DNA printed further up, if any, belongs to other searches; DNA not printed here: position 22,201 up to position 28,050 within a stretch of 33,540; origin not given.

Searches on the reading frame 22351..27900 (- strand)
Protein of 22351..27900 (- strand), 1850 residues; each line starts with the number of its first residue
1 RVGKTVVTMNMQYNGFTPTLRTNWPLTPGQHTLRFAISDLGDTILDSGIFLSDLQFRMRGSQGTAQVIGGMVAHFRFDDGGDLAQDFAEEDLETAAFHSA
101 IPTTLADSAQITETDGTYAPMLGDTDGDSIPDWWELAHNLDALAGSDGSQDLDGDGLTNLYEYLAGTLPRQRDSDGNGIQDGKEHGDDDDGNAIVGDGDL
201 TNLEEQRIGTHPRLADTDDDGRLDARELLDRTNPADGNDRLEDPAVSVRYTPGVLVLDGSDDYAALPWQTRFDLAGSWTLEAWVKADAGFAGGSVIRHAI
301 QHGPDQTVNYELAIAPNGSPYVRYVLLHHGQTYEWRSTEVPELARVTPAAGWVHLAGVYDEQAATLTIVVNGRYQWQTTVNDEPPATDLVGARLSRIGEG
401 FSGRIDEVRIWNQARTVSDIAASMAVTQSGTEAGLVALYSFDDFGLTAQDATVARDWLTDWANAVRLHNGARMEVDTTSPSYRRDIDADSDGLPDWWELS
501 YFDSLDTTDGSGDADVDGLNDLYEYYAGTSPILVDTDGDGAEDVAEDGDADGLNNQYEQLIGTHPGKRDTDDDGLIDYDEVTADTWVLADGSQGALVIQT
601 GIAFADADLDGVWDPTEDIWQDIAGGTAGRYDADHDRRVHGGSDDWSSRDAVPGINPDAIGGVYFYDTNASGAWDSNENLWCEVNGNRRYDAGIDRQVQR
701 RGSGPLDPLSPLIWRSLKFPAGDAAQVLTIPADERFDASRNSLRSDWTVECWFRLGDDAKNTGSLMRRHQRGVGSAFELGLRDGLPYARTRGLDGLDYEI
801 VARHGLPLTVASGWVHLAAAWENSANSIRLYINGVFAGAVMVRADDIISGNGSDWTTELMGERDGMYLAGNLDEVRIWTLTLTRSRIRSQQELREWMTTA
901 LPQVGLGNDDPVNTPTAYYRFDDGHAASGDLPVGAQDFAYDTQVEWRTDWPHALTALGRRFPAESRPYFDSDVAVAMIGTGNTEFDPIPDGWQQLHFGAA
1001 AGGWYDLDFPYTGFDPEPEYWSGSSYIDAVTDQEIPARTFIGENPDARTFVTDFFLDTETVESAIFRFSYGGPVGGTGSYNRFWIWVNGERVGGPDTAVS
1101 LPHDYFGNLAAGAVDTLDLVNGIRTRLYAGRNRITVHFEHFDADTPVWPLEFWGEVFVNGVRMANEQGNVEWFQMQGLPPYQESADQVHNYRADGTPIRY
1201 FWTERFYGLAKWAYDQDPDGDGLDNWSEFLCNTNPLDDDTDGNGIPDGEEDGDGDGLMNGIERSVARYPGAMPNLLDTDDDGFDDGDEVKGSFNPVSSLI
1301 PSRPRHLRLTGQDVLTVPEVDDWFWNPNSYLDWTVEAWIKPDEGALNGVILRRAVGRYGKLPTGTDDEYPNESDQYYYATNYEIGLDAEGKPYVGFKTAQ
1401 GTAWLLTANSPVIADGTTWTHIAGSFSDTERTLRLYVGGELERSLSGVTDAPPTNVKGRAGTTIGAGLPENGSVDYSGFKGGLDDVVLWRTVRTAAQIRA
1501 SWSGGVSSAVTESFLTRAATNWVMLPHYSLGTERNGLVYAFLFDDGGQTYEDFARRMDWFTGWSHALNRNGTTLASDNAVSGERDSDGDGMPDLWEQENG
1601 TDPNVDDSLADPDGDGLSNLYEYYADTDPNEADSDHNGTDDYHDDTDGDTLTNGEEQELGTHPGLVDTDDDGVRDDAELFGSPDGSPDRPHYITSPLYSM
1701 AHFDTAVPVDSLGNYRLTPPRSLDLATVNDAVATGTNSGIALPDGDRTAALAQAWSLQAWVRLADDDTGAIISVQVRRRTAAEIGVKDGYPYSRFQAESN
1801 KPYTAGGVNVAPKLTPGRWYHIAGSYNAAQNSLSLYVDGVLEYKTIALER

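Call 7: search_protein_families(library=pfam, proteins=[window:22351-27900:-], max_evalue=0.01)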
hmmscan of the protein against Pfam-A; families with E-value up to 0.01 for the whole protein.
window:22351-27900:- (1850 aa): 3 families
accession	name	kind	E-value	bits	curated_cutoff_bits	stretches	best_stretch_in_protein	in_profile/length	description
PF13385.13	Laminin_G_3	-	1.3e-64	217.4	27.6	4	258-421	1-151/151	Concanavalin A-like lectin/glucanases superfamily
PF00354.24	Pentaxin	-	0.0011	19.1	25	0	812-889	83-165/194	Pentaxin family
PF18884.5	TSP3_bac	-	0.0043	17.3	25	1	1585-1604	1-20/22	Bacterial TSP3 repeat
